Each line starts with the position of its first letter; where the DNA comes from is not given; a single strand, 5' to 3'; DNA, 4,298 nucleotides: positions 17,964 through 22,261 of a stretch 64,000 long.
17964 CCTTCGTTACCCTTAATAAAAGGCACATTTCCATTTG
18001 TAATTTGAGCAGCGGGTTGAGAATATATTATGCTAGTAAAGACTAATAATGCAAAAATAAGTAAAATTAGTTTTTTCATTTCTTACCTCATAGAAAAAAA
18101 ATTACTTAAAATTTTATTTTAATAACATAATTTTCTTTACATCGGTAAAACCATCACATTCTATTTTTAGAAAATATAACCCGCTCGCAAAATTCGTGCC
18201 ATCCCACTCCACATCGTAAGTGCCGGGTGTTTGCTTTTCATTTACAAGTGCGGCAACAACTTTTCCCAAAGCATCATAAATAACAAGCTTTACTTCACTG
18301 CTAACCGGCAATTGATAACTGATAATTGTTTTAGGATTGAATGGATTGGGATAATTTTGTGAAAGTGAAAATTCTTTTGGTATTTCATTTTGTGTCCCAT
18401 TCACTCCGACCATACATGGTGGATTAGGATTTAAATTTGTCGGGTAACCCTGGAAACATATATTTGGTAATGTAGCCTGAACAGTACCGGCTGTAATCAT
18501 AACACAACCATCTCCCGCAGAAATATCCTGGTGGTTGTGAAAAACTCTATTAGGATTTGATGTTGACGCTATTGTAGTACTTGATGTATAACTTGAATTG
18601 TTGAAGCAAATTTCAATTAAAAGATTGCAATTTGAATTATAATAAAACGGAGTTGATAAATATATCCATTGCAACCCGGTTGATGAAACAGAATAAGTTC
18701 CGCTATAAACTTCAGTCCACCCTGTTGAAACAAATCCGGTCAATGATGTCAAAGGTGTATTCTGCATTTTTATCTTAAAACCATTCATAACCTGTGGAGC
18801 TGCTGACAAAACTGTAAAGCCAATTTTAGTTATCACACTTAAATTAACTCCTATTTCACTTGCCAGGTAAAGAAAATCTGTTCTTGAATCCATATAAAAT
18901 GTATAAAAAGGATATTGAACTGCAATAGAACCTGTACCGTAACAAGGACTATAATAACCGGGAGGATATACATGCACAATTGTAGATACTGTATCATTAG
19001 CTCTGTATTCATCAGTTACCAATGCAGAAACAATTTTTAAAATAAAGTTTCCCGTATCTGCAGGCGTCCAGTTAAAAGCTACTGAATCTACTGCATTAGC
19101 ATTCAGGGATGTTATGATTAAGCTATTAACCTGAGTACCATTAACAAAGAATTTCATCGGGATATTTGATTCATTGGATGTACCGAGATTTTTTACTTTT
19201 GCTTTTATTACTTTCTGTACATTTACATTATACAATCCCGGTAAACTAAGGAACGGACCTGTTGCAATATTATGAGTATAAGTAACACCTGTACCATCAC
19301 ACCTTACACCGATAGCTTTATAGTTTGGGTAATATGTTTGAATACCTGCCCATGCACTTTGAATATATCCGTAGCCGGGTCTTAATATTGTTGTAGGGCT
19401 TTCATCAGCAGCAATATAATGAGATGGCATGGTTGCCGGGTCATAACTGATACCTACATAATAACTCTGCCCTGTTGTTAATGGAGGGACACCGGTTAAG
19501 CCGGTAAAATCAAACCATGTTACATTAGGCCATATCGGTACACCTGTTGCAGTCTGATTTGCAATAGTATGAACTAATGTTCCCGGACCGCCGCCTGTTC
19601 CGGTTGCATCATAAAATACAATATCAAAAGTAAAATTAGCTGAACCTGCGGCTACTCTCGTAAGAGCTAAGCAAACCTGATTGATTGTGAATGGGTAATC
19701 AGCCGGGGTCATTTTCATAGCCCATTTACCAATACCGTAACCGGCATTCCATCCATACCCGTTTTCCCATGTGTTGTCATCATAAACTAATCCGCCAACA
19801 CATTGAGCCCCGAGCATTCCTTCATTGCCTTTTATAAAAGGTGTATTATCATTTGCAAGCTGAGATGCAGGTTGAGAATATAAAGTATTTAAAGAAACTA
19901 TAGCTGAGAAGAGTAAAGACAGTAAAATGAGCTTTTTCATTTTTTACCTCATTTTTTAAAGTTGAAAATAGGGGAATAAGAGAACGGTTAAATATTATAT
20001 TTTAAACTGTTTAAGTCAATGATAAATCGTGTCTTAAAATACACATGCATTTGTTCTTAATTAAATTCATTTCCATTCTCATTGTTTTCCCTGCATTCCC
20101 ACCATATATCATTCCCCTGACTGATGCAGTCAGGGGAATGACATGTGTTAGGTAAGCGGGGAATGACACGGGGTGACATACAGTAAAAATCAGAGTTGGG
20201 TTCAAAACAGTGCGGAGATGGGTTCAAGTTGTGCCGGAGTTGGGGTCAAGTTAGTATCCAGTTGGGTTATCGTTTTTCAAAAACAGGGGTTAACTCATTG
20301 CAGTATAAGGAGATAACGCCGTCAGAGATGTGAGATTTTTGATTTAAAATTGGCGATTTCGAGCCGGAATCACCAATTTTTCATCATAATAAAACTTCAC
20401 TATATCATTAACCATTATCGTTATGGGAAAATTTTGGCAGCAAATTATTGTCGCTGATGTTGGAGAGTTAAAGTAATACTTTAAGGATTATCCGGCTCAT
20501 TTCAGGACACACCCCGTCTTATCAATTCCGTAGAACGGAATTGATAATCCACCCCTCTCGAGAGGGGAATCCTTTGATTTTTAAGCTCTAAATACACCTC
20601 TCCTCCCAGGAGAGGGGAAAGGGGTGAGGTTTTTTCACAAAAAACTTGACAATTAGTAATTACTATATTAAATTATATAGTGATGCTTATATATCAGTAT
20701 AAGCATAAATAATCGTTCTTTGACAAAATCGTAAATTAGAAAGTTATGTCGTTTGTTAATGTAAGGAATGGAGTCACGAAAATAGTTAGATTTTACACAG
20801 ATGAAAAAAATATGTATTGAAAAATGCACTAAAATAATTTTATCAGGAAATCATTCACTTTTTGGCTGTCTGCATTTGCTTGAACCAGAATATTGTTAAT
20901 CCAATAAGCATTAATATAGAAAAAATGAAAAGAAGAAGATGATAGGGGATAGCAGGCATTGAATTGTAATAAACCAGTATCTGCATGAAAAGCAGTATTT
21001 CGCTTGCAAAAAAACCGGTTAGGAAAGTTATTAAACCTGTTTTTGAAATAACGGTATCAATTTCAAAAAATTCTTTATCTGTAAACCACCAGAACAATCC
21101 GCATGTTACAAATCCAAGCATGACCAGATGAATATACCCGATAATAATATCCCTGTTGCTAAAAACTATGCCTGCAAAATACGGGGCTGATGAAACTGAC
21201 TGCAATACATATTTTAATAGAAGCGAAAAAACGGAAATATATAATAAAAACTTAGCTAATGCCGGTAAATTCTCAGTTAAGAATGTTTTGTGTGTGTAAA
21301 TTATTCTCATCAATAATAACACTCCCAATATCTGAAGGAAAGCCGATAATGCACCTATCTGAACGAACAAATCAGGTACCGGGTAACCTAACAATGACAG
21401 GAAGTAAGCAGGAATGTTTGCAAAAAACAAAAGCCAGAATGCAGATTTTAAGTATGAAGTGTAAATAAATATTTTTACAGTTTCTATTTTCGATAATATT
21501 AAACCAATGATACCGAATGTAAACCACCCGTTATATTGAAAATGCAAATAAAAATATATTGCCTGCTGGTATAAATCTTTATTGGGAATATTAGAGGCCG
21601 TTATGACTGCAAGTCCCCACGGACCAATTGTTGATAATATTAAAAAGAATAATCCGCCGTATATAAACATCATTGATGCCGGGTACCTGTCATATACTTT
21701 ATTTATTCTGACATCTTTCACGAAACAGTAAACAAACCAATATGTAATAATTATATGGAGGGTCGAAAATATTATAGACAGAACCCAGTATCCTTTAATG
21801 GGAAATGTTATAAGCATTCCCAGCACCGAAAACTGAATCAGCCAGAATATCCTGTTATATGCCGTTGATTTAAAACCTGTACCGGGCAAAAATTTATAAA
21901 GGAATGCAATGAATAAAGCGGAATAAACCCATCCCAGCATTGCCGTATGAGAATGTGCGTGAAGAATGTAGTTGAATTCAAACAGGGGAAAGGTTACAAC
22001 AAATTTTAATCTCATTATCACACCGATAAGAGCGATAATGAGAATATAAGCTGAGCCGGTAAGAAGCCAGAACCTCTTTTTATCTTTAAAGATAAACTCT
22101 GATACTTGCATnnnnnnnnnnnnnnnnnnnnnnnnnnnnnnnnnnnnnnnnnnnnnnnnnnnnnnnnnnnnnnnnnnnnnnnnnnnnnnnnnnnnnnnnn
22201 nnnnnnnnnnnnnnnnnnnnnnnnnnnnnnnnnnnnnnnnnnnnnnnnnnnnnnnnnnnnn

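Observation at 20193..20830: ORF-free ~640-bp modular element present three times in 64 kb (copy A): the best candidate for something undescribed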

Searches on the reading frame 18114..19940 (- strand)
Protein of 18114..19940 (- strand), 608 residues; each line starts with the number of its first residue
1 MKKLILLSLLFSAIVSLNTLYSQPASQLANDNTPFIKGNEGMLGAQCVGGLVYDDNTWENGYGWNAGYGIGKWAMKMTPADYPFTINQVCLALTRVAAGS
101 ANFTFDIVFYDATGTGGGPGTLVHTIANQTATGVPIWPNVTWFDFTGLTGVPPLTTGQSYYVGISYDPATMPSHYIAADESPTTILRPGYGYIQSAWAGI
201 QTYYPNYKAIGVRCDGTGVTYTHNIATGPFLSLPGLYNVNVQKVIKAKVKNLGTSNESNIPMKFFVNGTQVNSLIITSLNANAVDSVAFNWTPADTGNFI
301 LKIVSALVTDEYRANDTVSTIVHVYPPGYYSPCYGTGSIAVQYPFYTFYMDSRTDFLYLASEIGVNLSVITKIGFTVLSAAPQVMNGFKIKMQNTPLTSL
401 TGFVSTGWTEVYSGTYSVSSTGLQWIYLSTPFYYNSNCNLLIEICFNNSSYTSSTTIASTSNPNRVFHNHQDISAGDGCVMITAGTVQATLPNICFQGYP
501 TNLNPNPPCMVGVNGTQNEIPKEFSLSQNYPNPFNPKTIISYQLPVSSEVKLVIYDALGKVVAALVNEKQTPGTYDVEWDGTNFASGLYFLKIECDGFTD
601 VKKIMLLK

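Call 16: search_protein_families(library=pfam, proteins=[window:18114-19940:-])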
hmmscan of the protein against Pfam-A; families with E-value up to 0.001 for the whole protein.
window:18114-19940:- (608 aa): 3 families
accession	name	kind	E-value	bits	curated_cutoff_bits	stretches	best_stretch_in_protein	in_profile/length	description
PF07705.17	CARDB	-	2.2e-11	44.3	22.7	1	239-303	17-81/101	CARDB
PF18962.6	Por_Secre_tail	-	1.9e-10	41.3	27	1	530-605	2-74/75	Secretion system C-terminal sorting domain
PF13860.13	FlgD_ig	-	2.9e-07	30.8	27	1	547-583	22-58/79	FlgD Ig-like domain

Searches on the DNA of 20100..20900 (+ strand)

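Call 10: search_rna_families(source=window, start=20100, end=20900, threshold=evalue, max_evalue=10)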
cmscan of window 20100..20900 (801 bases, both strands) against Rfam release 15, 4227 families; matches with E-value up to 10: 14.
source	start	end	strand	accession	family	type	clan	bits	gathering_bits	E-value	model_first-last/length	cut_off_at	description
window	20103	20147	+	RF04240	mir-4716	Gene; miRNA;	-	27.8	76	0.0018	1-84/84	no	mir-4716 microRNA precursor family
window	20103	20147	-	RF04240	mir-4716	Gene; miRNA;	-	25.8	76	0.0063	1-84/84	no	mir-4716 microRNA precursor family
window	20515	20553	+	RF01914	mir-932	Gene; miRNA;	-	25.7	54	0.0024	1-76/76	no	mir-932 microRNA precursor family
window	20611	20696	+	RF02698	Avalong_thermometer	Cis-reg; thermoregulator;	-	22.4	154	0.074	1-131/131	no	Avalong 5' UTR thermometer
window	20100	20179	+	RF04151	MIR4387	Gene; miRNA;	CL00144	21.3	84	0.15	26-109/109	5'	MIR4387 microRNA precursor family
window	20593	20698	-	RF00235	Plasmid_RNAIII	Gene;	-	18.3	60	3.3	1-131/131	no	Plasmid RNAIII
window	20100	20157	+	RF02905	sRNA41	Gene; sRNA;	-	17.8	45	4.1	58-113/113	5'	Archaeal Small RNA 41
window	20112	20138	+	RF03619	mir-5729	Gene; miRNA;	-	17.5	41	1.8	1-79/79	no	mir-5729 microRNA precursor family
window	20628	20675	+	RF00384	Pox_AX_element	Cis-reg;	-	17.5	60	5.3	1-62/62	no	Poxvirus AX element late mRNA cis-regulatory element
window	20595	20620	+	RF02795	Pab91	Gene; snRNA; snoRNA; HACA-box;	-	16.8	71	3.5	1-57/57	no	Pab91 RNA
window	20518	20633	+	RF01056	Magnesium-II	Cis-reg; riboswitch;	-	16.5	40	1.4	1-115/115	no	Magnesium riboswitch aptamer (Magnesium responsive RNA element)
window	20115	20145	+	RF03012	Mu-gpT-DE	Gene; sRNA;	-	16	49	0.85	1-53/53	no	Mu-gpT-DE RNA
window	20471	20554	+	RF02856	30_292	Gene; sRNA;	-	15.5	112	5.7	1-115/115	no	Leptospira sRNA 30_292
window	20597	20615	-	RF01762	whalefall-1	Gene; sRNA;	-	11.4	37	9.7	4-21/56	no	Whalefall-1 RNA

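Call 74: search_dna_similar(query=window:20188-20832:+, collection=plasmids, mode=distant, max_evalue=0.01, max_rows=10)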
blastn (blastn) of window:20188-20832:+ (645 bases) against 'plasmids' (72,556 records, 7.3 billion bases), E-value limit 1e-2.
No match.

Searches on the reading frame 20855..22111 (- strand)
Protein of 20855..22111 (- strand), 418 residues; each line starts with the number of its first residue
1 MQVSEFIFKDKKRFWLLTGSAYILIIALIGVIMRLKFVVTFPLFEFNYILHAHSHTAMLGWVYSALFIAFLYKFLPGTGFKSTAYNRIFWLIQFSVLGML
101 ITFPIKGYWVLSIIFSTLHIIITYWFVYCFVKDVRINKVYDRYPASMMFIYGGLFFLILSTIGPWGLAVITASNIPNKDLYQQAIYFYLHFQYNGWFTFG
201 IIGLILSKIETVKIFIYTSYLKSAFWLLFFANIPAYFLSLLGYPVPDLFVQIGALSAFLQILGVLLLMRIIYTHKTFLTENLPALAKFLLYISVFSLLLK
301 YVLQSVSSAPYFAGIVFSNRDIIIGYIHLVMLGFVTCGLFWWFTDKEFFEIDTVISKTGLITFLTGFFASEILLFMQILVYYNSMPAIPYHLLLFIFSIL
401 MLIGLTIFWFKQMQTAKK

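Call 16: search_protein_families(library=pfam, proteins=[window:20855-22111:-])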
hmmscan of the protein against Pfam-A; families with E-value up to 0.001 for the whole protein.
window:20855-22111:- (418 aa): 0 families

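Call 20: find_encoding_contigs(protein=window:20855-22111:-, flank=10000, max_places=10)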
Protein window:20855-22111:- (418 aa): 1 contig read that carries it; 1 place shown.
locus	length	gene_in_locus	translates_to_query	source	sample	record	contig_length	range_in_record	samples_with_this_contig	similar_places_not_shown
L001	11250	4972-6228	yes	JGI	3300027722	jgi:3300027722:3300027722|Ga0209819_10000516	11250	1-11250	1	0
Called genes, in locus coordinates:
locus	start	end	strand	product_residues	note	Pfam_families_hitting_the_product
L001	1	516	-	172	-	?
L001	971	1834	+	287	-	PF00483:NTP_transferase, PF12804:NTP_transf_3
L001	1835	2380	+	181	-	PF00908:dTDP_sugar_isom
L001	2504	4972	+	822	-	PF00343:Phosphorylase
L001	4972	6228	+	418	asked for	-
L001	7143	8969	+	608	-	PF07705:CARDB, PF18962:Por_Secre_tail, PF13860:FlgD_ig (weak)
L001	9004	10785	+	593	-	PF07705:CARDB, PF18962:Por_Secre_tail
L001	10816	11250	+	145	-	?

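Call 45: find_homologous_proteins(query=window:20855-22111:-, max_evalue=1e-20)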
Query window:20855-22111:- (418 aa): 1724 proteins with E <= 1e-20 among 8000 candidates; the best 120 are listed.
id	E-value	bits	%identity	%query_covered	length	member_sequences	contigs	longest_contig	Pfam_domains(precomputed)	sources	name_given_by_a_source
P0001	4.7e-266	901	100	100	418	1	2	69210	-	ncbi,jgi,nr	ncbi:MAG: hypothetical protein EHM58_03745 [Ignavibacteriae bacterium]|nr:MAG: hypothetical protein 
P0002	1.2e-199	682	74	100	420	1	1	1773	-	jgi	jgi:hypothetical protein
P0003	5.0e-189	647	71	100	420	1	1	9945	-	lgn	-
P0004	2.0e-157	543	61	99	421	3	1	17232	-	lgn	-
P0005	1.3e-156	540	61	97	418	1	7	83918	-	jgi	jgi:hypothetical protein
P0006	4.9e-141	489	62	91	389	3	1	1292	-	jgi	jgi:hypothetical protein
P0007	5.2e-114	400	49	97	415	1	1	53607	-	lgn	-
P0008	4.4e-112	394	48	100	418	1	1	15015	-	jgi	jgi:hypothetical protein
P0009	8.9e-112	393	49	97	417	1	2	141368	-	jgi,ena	jgi:hypothetical protein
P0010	1.0e-111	392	48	100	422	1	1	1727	-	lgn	-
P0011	3.6e-109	384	50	97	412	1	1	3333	-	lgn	-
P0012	2.3e-108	381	47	97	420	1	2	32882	-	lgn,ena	-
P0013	5.9e-108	380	46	98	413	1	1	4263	-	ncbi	-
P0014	7.5e-108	380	47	98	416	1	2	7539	-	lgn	-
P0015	1.7e-99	352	46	96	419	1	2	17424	-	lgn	-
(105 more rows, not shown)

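Call 46: find_encoding_contigs(protein=P0003, flank=10000, max_places=3)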
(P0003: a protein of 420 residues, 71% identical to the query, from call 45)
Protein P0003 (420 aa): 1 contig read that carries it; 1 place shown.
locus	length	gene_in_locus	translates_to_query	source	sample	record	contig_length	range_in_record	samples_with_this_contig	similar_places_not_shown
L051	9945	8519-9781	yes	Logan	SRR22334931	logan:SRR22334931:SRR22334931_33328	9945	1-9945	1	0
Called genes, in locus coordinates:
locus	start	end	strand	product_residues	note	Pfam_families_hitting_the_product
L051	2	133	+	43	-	?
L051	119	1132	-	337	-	PF02424:ApbE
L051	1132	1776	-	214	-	PF07009:NusG_II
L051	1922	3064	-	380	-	PF12094:DUF3570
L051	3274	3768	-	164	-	PF00578:AhpC-TSA, PF08534:Redoxin, PF00255:GSHPx (weak), PF00085:Thioredoxin, PF13098:Thioredoxin_2 (weak), PF13905:Thioredoxin_8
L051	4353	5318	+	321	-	PF00483:NTP_transferase, PF12804:NTP_transf_3 (weak)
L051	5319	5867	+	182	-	PF00908:dTDP_sugar_isom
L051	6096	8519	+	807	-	PF00343:Phosphorylase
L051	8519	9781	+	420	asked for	-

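Call 47: find_encoding_contigs(protein=P0005, flank=10000, max_places=4)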
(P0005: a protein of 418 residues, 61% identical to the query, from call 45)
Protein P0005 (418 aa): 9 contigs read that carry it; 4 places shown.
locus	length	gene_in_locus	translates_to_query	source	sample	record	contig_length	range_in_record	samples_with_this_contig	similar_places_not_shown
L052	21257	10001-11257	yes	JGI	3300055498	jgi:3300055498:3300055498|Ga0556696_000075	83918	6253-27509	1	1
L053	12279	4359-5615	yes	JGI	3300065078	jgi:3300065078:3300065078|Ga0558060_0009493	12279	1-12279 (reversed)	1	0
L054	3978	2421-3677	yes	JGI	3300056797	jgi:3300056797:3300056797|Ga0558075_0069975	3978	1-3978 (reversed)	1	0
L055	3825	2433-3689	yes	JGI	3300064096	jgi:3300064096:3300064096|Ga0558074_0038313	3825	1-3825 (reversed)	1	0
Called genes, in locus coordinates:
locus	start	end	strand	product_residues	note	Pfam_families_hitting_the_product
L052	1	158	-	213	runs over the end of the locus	PF01227:GTP_cyclohydroI, PF14489:QueF (weak)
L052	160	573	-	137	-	PF01242:PTPS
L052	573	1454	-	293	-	PF01066:CDP-OH_P_transf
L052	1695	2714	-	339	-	PF02424:ApbE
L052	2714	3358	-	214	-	PF07009:NusG_II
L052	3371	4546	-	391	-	PF12094:DUF3570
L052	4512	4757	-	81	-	PF14086:DUF4266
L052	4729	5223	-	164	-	PF00578:AhpC-TSA, PF08534:Redoxin, PF00085:Thioredoxin (weak), PF13098:Thioredoxin_2 (weak), PF13905:Thioredoxin_8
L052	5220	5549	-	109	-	-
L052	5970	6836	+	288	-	PF00483:NTP_transferase, PF12804:NTP_transf_3 (weak)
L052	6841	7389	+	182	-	PF00908:dTDP_sugar_isom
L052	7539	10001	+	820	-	PF00343:Phosphorylase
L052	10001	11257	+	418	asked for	-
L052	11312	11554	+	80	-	-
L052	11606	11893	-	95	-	PF00076:RRM_1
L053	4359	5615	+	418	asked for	-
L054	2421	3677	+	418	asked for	-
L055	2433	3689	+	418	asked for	-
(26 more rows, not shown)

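Call 48: find_encoding_contigs(protein=P0004, flank=10000, max_places=3)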
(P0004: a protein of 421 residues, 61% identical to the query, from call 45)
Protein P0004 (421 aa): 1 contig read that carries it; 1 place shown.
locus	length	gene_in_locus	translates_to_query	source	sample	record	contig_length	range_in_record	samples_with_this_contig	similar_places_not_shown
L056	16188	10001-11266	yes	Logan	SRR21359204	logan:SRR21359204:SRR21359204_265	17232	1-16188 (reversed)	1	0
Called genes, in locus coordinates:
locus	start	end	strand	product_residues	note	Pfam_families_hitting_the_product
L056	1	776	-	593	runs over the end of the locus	PF07676:PD40, PF00691:OmpA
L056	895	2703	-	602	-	PF07676:PD40, PF00691:OmpA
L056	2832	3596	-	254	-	PF22435:MRM3-like_sub_bind, PF08032:SpoU_sub_bind, PF00588:SpoU_methylase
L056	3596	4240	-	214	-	PF01227:GTP_cyclohydroI, PF14489:QueF (weak)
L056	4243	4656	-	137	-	PF01242:PTPS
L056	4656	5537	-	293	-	PF01066:CDP-OH_P_transf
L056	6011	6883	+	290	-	PF00483:NTP_transferase, PF12804:NTP_transf_3 (weak)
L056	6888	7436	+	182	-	PF00908:dTDP_sugar_isom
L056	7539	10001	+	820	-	PF00343:Phosphorylase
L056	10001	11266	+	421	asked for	-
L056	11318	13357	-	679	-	-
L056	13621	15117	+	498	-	-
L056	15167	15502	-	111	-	PF00076:RRM_1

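Call 51: find_encoding_contigs(protein=P0002, flank=10000, max_places=3)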
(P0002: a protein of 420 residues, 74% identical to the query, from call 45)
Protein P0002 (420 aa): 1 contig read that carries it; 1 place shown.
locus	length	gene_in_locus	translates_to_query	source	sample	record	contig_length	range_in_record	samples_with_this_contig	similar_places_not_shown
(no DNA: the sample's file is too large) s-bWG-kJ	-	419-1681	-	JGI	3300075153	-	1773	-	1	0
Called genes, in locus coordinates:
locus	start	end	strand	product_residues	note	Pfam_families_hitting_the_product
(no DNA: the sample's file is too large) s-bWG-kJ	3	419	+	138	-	?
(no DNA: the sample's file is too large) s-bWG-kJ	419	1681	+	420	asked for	-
